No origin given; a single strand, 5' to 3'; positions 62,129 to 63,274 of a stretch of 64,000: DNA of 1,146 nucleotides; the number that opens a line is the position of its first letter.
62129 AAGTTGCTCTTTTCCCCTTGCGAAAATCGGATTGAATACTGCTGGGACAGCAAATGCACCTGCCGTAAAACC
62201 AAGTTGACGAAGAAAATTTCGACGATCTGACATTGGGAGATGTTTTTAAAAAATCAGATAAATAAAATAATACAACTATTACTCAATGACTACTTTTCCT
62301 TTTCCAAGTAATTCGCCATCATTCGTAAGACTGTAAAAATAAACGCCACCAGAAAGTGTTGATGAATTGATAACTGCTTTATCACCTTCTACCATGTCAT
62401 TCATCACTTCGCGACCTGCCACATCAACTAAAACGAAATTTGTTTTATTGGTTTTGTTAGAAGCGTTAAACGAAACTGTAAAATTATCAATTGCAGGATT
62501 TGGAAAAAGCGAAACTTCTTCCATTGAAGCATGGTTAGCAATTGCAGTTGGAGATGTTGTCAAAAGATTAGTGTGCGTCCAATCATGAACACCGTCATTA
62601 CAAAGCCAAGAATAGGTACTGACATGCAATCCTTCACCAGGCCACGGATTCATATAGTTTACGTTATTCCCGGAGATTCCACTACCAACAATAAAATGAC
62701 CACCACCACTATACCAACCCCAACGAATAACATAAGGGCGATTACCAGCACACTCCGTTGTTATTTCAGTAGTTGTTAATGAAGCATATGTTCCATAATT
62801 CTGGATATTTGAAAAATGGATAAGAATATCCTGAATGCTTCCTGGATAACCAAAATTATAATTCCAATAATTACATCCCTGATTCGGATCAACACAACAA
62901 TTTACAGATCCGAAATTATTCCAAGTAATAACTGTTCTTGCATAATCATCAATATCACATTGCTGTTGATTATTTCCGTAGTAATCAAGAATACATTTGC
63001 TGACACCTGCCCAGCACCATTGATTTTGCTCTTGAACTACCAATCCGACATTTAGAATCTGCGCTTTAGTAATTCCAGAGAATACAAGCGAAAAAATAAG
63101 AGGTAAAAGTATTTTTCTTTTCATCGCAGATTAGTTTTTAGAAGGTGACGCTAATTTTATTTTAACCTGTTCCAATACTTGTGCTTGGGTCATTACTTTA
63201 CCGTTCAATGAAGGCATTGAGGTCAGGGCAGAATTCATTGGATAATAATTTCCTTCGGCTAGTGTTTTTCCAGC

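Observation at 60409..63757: Extracytoplasmic module: Tat-exported class-V PLP enzyme, membrane-anchored RidA, T9SS-secreted C39-like peptidase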

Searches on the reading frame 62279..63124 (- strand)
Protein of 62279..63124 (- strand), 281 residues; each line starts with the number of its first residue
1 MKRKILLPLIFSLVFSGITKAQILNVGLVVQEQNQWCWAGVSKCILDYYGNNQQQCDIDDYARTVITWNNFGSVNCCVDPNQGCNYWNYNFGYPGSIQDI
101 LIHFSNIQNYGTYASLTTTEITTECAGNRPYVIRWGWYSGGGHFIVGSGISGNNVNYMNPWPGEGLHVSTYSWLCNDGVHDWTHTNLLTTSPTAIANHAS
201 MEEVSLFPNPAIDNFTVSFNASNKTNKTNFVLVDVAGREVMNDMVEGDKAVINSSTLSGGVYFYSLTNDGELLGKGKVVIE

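Call 3: search_protein_families(library=pfam, proteins=[window:62279-63124:-], max_evalue=0.01)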
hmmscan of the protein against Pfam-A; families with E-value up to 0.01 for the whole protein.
window:62279-63124:- (281 aa): 2 families
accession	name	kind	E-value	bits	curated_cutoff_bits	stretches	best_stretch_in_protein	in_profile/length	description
PF18962.6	Por_Secre_tail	-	2.6e-11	44.1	27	1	206-274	1-70/75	Secretion system C-terminal sorting domain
PF12385.14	Peptidase_C70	-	0.00068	20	19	0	25-166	6-129/141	Papain-like cysteine protease AvrRpt2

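Call 4: search_protein_families(library=ncbifam, proteins=[window:62279-63124:-], max_evalue=0.01)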
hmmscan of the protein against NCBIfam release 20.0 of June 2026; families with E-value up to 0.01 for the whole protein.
window:62279-63124:- (281 aa): 3 families
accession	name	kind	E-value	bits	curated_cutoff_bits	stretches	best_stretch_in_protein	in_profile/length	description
TIGR04183.1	Por_Secre_tail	domain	3.3e-11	43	23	1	206-280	1-71/72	T9SS type A sorting domain-containing protein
NF038113.1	T9SSA_dep_M36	equivalog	1.1e-10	40.4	885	1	175-279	764-867/869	T9SS-dependent M36 family metallopeptidase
NF050177.1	TapA_OM_Porphy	equivalog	0.00066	18.5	500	1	201-273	468-537/544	TapA/TapC family T9SS-dependent outer membrane protein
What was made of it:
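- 62285..62509 (-): T9SS type-A C-terminal sorting domain of the peptidase, residues 206-280. Por_Secre_tail E 2.6e-11; TIGR04183 43 bits against 23 (calls 3, 4).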

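Call 33: find_homologous_proteins(query=window:62279-63124:-, max_evalue=0.00001)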
Query window:62279-63124:- (281 aa): 479 proteins with E <= 0.00001 among 1262 candidates; the best 120 are listed.
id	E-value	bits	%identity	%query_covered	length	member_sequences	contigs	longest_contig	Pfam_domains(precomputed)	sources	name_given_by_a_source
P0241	6.2e-192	654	100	100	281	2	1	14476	PF18962.8,PF13529.14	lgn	-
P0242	1.1e-144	499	75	100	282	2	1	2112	PF18962.8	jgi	jgi:hypothetical protein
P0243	6.1e-143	493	73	100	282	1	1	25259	PF18962.8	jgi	jgi:hypothetical protein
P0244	3.7e-128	445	65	99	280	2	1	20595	PF18962.8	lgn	-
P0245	1.4e-127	443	67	100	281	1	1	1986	PF18962.8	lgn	-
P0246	1.9e-127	443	66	100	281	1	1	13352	PF18962.8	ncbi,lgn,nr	ncbi:MAG: T9SS type A sorting domain-containing protein [Bacteroidota bacterium]|nr:T9SS type A sort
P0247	3.2e-127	442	64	100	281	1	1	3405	PF18962.8,PF13529.14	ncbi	-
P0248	5.7e-126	438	64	100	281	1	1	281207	PF18962.8,PF13529.14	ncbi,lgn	-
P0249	1.9e-124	433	65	100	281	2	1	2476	PF18962.8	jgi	jgi:hypothetical protein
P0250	4.8e-124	431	64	100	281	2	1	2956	PF18962.8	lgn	-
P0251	1.4e-122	427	64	100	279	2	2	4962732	PF18962.8,PF13529.14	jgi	jgi:hypothetical protein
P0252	3.0e-121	422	64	100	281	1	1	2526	PF18962.8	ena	-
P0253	1.9e-119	416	64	100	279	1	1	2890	PF18962.8,PF13529.14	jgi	jgi:hypothetical protein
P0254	1.2e-118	414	60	100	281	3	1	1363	PF18962.8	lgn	-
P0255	8.8e-115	401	61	99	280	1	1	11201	PF18962.8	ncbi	ncbi:hypothetical protein BH09BAC5_BH09BAC5_14030 [soil metagenome]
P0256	1.3e-111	391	60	100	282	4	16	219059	PF18962.8,PF13529.14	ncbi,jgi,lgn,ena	jgi:hypothetical protein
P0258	7.2e-107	375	57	100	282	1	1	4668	PF18962.8,PF13529.14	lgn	-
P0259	3.2e-99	350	55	100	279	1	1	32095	PF18962.8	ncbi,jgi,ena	ncbi:MAG: T9SS type A sorting domain-containing protein [Bacteroidales bacterium]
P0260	1.2e-98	348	55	100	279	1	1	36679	PF18962.8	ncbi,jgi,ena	ncbi:MAG: T9SS type A sorting domain-containing protein [Bacteroidales bacterium]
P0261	4.0e-98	346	53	99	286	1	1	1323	PF12385.15,PF18962.8,PF13529.14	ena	-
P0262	1.1e-95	338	54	100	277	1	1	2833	PF18962.8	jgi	jgi:hypothetical protein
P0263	3.1e-94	334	54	96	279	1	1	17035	PF18962.8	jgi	jgi:type IX secretion system substrate protein/peptidase C39-like protein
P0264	1.2e-93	332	54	96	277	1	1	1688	PF18962.8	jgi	jgi:hypothetical protein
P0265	1.4e-93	331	54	98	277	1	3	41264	PF18962.8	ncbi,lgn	-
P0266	8.1e-93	329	53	99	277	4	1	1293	PF18962.8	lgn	-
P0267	1.1e-92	328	54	95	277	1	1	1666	PF18962.8,PF13529.14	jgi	jgi:hypothetical protein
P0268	1.9e-92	328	52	95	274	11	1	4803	PF12385.15,PF18962.8,PF13529.14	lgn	-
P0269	2.3e-92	327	53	96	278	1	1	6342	PF18962.8,PF13529.14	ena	-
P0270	2.6e-92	327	53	96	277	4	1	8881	PF18962.8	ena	-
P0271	3.6e-92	327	51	99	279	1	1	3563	PF18962.8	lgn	-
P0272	5.6e-92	326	53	100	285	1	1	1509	PF12385.15,PF18962.8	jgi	jgi:hypothetical protein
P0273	1.3e-91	325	53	97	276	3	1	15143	PF18962.8,PF13529.14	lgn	-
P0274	2.6e-91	324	52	99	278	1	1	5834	PF18962.8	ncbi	ncbi:MAG: T9SS type A sorting domain-containing protein [Bacteroidota bacterium]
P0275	3.1e-91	324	50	100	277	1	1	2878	PF18962.8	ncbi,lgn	-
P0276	8.4e-91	322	49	99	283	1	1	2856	PF18962.8,PF13529.14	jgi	jgi:hypothetical protein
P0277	2.8e-90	321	52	94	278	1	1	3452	PF18962.8,PF13529.14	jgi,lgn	-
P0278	3.5e-90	320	53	98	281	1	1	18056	PF18962.8,PF13529.14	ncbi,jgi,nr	ncbi:MAG: hypothetical protein DRI86_01835 [Bacteroidetes bacterium]|nr:MAG: hypothetical protein DR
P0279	6.9e-90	319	54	98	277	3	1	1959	PF12385.15,PF18962.8,PF13529.14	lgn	-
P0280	1.8e-89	318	53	91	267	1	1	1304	PF12385.15,PF18962.8,PF13529.14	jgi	jgi:hypothetical protein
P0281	1.4e-88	315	52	98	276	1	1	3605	PF12385.15,PF18962.8,PF13529.14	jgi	jgi:hypothetical protein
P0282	2.2e-88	314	53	96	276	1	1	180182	PF12385.15,PF18962.8,PF13529.14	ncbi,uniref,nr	ncbi:hypothetical protein FLJC2902T_20800 [Flavobacterium limnosediminis JC2902]|uniref:Secretion sy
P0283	3.4e-88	314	49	95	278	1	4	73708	PF12385.15,PF18962.8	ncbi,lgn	ncbi:MAG: T9SS type A sorting domain-containing protein [Bacteroidales bacterium]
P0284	1.8e-87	311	52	94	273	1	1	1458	PF18962.8,PF13529.14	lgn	-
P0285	1.8e-87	311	51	96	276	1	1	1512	PF18962.8,PF13529.14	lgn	-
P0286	2.5e-86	308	53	95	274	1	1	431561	PF18962.8,PF13529.14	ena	-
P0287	5.7e-86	306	49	95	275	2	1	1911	PF18962.8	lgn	-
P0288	6.2e-86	306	50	95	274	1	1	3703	PF12385.15,PF18962.8,PF13529.14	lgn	-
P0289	7.5e-86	306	50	98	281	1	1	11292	PF18962.8,PF13529.14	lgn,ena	-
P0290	7.9e-86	306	51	96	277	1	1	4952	PF12385.15,PF18962.8,PF13529.14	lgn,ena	-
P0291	1.5e-85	305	50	100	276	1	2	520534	PF12385.15,PF18962.8,PF13529.14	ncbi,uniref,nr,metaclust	ncbi:hypothetical protein FEDK69T_25000 [Flavobacterium enshiense DK69]|uniref:T9SS type A sorting d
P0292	4.1e-85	304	50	94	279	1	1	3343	PF12385.15,PF18962.8,PF13529.14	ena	-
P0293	9.7e-85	302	49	96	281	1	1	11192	PF12385.15,PF18962.8,PF13529.14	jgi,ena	-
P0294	2.1e-84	301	46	99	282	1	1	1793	PF18962.8,PF13529.14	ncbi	-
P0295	2.3e-84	301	51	100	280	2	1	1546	PF18962.8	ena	-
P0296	2.4e-84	301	48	99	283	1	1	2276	PF18962.8,PF13529.14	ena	-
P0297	3.3e-84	301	47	99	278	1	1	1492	PF12385.15,PF18962.8,PF13529.14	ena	-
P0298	3.6e-84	300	49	97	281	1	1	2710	PF18962.8,PF13529.14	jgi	jgi:hypothetical protein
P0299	3.9e-84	300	48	96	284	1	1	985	PF12385.15,PF18962.8,PF13529.14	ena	-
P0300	4.8e-84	300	50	89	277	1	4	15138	PF12385.15,PF18962.8,PF13529.14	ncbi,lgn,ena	-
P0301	5.4e-84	300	48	98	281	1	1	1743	PF18962.8,PF13529.14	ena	-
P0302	6.0e-84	300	51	92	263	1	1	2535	PF12385.15,PF18962.8,PF13529.14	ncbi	-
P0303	9.4e-84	299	48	98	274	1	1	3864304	PF12385.15,PF18962.8,PF13529.14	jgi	jgi:hypothetical protein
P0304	3.2e-83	297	51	90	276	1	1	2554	PF12385.15,PF18962.8,PF13529.14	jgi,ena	-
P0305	3.7e-83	297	50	94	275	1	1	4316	PF12385.15,PF18962.8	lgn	-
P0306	5.6e-83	297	48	99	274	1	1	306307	PF18962.8,PF13529.14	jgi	jgi:hypothetical protein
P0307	9.3e-83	296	48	96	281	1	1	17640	PF18962.8,PF13529.14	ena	-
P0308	1.2e-82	296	52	89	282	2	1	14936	PF12385.15,PF18962.8,PF13529.14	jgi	jgi:hypothetical protein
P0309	2.1e-82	295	49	93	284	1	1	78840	PF18962.8,PF13529.14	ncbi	ncbi:MAG: T9SS type A sorting domain-containing protein [Bacteroidia bacterium]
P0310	2.4e-82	294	49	100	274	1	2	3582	PF18962.8,PF13529.14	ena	-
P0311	3.3e-82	294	47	98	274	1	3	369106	PF18962.8,PF13529.14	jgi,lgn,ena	jgi:hypothetical protein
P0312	5.6e-82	293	48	99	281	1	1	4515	PF18962.8,PF13529.14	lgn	-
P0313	1.0e-81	292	49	91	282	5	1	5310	PF12385.15,PF18962.8,PF13529.14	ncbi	-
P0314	1.9e-81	292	47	98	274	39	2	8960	PF18962.8,PF13529.14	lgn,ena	-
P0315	2.1e-81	291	50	98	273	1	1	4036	PF12385.15,PF18962.8,PF13529.14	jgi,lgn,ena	-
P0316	2.7e-81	291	49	95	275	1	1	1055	PF18962.8,PF13529.14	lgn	-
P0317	3.0e-81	291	51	91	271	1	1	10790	PF12385.15,PF18962.8,PF13529.14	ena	-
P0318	4.3e-81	290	48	98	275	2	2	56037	PF12385.15,PF18962.8,PF13529.14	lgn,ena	-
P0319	5.2e-81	290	49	93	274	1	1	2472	PF18962.8,PF13529.14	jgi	jgi:Secretion system C-terminal sorting domain/Peptidase_C39 like family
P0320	5.2e-81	290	50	89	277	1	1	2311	PF18962.8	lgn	-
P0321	5.9e-81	290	50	92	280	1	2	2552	PF12385.15,PF18962.8,PF13529.14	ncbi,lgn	-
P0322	5.9e-81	290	46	100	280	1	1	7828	PF18962.8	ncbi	-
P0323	7.2e-81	290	49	95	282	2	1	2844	PF12385.15,PF18962.8,PF13529.14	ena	-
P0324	8.3e-81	289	49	99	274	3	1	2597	PF12385.15,PF18962.8,PF13529.14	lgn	-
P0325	9.0e-81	289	47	93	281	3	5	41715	PF18962.8,PF13529.14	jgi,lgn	jgi:hypothetical protein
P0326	2.2e-80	288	49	99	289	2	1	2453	PF18962.8,PF13529.14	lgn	-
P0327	3.6e-80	287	47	99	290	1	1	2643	PF18962.8,PF13529.14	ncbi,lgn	-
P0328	4.2e-80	287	44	100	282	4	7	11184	PF12385.15,PF18962.8,PF13529.14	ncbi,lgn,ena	-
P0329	4.2e-80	287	47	99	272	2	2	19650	PF12385.15,PF18962.8,PF13529.14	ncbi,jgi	jgi:hypothetical protein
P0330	6.6e-80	286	46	100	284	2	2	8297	PF18962.8,PF13529.14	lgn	-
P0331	8.4e-80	286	47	95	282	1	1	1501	PF18962.8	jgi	-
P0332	1.2e-79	286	48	94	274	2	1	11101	PF18962.8,PF13529.14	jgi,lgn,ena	-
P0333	1.3e-79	286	51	85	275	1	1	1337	PF12385.15,PF18962.8,PF13529.14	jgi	jgi:hypothetical protein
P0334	1.6e-79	285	49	100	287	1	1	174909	PF18962.8,PF13529.14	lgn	-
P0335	1.9e-79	285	47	99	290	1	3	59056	PF18962.8,PF13529.14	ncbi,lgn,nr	ncbi:MAG: T9SS type A sorting domain-containing protein [Bacteroidetes bacterium]|nr:T9SS type A sor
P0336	2.4e-79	285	44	99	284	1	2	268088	PF18962.8,PF13529.14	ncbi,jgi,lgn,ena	-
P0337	3.7e-79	284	47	99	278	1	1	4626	PF12385.15,PF18962.8,PF13529.14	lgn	-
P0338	3.9e-79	284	50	99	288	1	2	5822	PF18962.8,PF13529.14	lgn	-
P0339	4.0e-79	284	47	99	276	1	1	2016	PF12385.15,PF18962.8,PF13529.14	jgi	jgi:hypothetical protein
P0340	4.8e-79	284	46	100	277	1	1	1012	PF18962.8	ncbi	-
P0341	1.0e-78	283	58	70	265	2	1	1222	PF18962.8,PF13529.14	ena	-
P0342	1.3e-78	282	45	99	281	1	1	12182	PF18962.8,PF13529.14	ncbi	-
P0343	2.0e-78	282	44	96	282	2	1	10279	PF12385.15,PF18962.8,PF13529.14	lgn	-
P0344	2.5e-78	281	47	95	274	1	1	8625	PF18962.8,PF13529.14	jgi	-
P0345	3.5e-78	281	59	74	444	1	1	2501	PF12385.15,PF09479.17,PF18962.8,PF13529.14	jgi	-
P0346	5.0e-78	280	46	96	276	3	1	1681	PF18962.8,PF13529.14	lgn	-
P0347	5.4e-78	280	46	100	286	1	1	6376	PF18962.8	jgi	jgi:hypothetical protein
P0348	6.6e-78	280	46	93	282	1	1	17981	PF18962.8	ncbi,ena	-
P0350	8.6e-78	280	50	95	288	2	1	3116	PF18962.8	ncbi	ncbi:MAG: T9SS type A sorting domain-containing protein [Bacteroidia bacterium]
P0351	1.1e-77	279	51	86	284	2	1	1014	PF12385.15,PF18962.8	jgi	jgi:hypothetical protein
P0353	1.9e-77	278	47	95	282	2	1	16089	PF12385.15,PF18962.8,PF13529.14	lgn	-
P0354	3.0e-77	278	44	100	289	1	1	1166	PF18962.8,PF13529.14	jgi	jgi:hypothetical protein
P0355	3.5e-77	278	47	94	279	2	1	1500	PF12385.15,PF18962.8,PF13529.14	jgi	-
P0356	4.4e-77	277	53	72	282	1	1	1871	PF12385.15,PF18962.8,PF13529.14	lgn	-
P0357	4.7e-77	277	49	93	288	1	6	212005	PF18962.8,PF13529.14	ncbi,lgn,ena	-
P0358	5.7e-77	277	60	67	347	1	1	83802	PF18962.8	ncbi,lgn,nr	ncbi:MAG: T9SS type A sorting domain-containing protein [Bacteroidetes bacterium]|nr:T9SS type A sor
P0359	5.9e-77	277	46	100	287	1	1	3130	PF18962.8,PF13529.14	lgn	-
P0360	7.2e-77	277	47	99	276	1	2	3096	PF18962.8,PF13529.14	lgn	-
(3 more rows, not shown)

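Call 35: find_encoding_contigs(protein=P0291, flank=5000, max_places=1)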
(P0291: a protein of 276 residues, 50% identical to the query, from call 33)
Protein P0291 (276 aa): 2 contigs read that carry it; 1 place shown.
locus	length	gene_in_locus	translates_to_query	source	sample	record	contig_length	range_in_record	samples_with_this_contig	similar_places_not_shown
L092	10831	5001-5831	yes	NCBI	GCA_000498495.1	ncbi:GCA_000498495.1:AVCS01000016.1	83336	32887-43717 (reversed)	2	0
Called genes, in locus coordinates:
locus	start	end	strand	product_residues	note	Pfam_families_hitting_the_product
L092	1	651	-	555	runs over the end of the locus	PF05990:DUF900 (faint)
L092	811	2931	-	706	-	PF00089:Trypsin (faint), PF13365:Trypsin_2, PF01223:Endonuclease_NS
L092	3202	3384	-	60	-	-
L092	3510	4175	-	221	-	PF01066:CDP-OH_P_transf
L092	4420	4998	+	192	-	-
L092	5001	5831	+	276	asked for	PF12385:Peptidase_C70 (faint), PF13529:Peptidase_C39_2, PF18962:Por_Secre_tail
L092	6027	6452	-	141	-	PF08818:DUF1801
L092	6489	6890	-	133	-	-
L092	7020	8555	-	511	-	PF00144:Beta-lactamase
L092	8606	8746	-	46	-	-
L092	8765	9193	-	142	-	-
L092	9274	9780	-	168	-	PF00903:Glyoxalase, PF06983:3-dmu-9_3-mt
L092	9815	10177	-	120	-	-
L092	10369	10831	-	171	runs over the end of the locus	-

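Call 36: find_encoding_contigs(protein=P0256, flank=5000, max_places=2)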
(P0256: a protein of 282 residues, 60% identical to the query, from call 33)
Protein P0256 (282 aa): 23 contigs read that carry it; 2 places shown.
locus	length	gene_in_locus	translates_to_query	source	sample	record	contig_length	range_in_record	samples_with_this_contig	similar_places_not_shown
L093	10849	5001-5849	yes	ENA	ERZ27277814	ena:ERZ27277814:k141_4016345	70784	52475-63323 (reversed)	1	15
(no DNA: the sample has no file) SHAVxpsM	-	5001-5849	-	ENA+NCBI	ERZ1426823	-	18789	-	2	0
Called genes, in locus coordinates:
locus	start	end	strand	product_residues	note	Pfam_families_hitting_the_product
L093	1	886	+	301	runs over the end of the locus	PF00701:DHDPS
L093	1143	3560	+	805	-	PF08309:LVIVD (faint), PF13620:CarboxypepD_reg (weak), PF13715:CarbopepD_reg_2 (faint), PF18962:Por_Secre_tail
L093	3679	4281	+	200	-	PF01121:CoaE, PF13238:AAA_18 (faint)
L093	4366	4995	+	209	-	-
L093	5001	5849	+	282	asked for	PF13529:Peptidase_C39_2 (weak), PF18962:Por_Secre_tail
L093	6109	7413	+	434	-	PF00266:Aminotran_5, PF01053:Cys_Met_Meta_PP (weak), PF00155:Aminotran_1_2 (weak), PF01041:DegT_DnrJ_EryC1 (weak), PF01212:Beta_elim_lyase (weak)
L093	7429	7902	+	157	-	PF01042:Ribonuc_L-PSP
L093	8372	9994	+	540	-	PF04851:ResIII, PF00270:DEAD, PF18766:SWI2_SNF2, PF00271:Helicase_C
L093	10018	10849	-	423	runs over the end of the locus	PF01566:Nramp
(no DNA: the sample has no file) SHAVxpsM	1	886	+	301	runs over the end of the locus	PF00701:DHDPS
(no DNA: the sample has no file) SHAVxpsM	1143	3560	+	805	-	PF08309:LVIVD (faint), PF13620:CarboxypepD_reg (weak), PF13715:CarbopepD_reg_2 (faint), PF18962:Por_Secre_tail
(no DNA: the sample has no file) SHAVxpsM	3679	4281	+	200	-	PF01121:CoaE, PF13238:AAA_18 (faint)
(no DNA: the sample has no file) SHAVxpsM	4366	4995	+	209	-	-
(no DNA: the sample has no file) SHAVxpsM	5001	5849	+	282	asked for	PF13529:Peptidase_C39_2 (weak), PF18962:Por_Secre_tail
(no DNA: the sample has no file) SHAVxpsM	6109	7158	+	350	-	?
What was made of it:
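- The four-gene order is kept in L093 (call 36). In L093 the peptidase-PLP gap is about 260 nt (call 36).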

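Call 54: search_protein_families(library=pfam, proteins=[L092:4420-4998:+], max_evalue=0.001)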
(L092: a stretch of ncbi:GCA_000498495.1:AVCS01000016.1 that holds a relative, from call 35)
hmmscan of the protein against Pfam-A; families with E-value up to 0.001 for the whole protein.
L092:4420-4998:+ (192 aa): 0 families

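Call 59: search_solved_structures(query=A2, max_evalue=1, show_alignments=1)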
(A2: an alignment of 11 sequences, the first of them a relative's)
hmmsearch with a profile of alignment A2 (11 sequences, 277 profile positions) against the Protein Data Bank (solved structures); distinct sequences matched with E-value up to 1: 17.
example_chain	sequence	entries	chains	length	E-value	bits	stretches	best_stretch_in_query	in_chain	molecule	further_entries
8glk_D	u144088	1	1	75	2.9e-10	43.3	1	204-277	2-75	Endonuclease I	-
8glj_D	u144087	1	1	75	1.3e-07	34.6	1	204-276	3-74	Por secretion system C-terminal sorting domain-containing protein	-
9whd_A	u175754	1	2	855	1.6e-07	34.3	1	194-275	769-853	GH167 glycoside hydrolase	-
5jvk_A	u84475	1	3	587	1.4e-06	31.2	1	201-276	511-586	Uncharacterized protein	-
7pzj_A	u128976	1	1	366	4.5e-06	29.5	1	199-272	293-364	Lipase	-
8h97_A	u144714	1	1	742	1.5e-05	27.8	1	194-277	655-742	Beta-agarase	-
5uyt_A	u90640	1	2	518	0.00011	25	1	197-275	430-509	Ice-binding protein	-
8gl8_D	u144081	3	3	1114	0.0028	20.3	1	155-275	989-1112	RemZ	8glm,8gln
8qb1_A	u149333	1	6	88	0.0067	19.1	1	205-276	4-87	Mirolase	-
1u5g_A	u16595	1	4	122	0.35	13.5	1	32-78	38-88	Src-associated adaptor protein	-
7ot5_B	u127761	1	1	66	0.36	13.4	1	97-127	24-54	Cold shock protein CspB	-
1u5f_A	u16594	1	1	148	0.56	12.8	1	32-78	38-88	Src-associated adaptor protein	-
5hfs_A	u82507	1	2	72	0.57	12.8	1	222-277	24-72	Gingipain R2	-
1mjc_A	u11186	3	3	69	0.64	12.6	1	97-126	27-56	MAJOR COLD-SHOCK PROTEIN 7.4 | PROTEIN (COLD-SHOCK PROTEIN A) | Cold shock protein CspA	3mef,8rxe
2l15_A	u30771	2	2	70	0.65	12.6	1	97-126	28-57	Cold shock protein CspA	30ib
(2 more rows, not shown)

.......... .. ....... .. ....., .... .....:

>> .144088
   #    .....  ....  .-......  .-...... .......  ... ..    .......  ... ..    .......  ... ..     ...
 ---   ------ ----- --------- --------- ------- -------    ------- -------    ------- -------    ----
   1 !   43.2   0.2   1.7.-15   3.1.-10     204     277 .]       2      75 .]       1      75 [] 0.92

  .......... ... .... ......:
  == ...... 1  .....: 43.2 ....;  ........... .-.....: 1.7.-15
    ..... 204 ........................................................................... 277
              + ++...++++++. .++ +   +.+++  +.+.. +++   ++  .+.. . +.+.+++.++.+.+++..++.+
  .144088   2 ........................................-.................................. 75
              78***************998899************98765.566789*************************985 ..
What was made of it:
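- On T9SS type-A cargo (TIGR04183 / PF18962): Profile hit to CTDs solved in the translocon (call 59).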

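Call 66: predict_structure(alignment_id=A2)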
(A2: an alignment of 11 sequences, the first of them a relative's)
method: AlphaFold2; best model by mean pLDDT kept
length: 281 residues; sequences in the alignment: 11
mean_pLDDT: 65.9   pTM: 0.50
mean pLDDT of the five models: 65.9, 62.0, 61.4, 56.8, 53.3
residues with pLDDT >= 90: 2; 70-90: 130; 50-70: 104; < 50: 45
segments of 3 or more residues with pLDDT < 50: 17-35, 68-72, 80-85, 193-202
pLDDT, mean of each block of 10 residues (from residue 1): 64 54 29 47 62 61 60 52 51 71 75 84 76 68 68 73 63 83 78 43 53 66 70 80 83 79 80 70 62
secondary structure, 60 per line:
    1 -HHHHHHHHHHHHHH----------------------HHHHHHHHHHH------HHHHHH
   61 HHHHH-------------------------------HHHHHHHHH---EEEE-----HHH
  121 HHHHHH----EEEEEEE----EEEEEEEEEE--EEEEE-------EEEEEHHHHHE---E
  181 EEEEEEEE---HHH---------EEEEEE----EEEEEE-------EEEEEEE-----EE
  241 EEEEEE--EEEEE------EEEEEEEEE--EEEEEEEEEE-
elements in order: H2-15 H38-48 H55-65 H97-105 E109-112 H118-126 E131-137 E142-151 E154-158 E166-170 H171-175 E180-188 E204-209 E214-219 E227-233 E239-246 E249-253 E260-268 E271-280
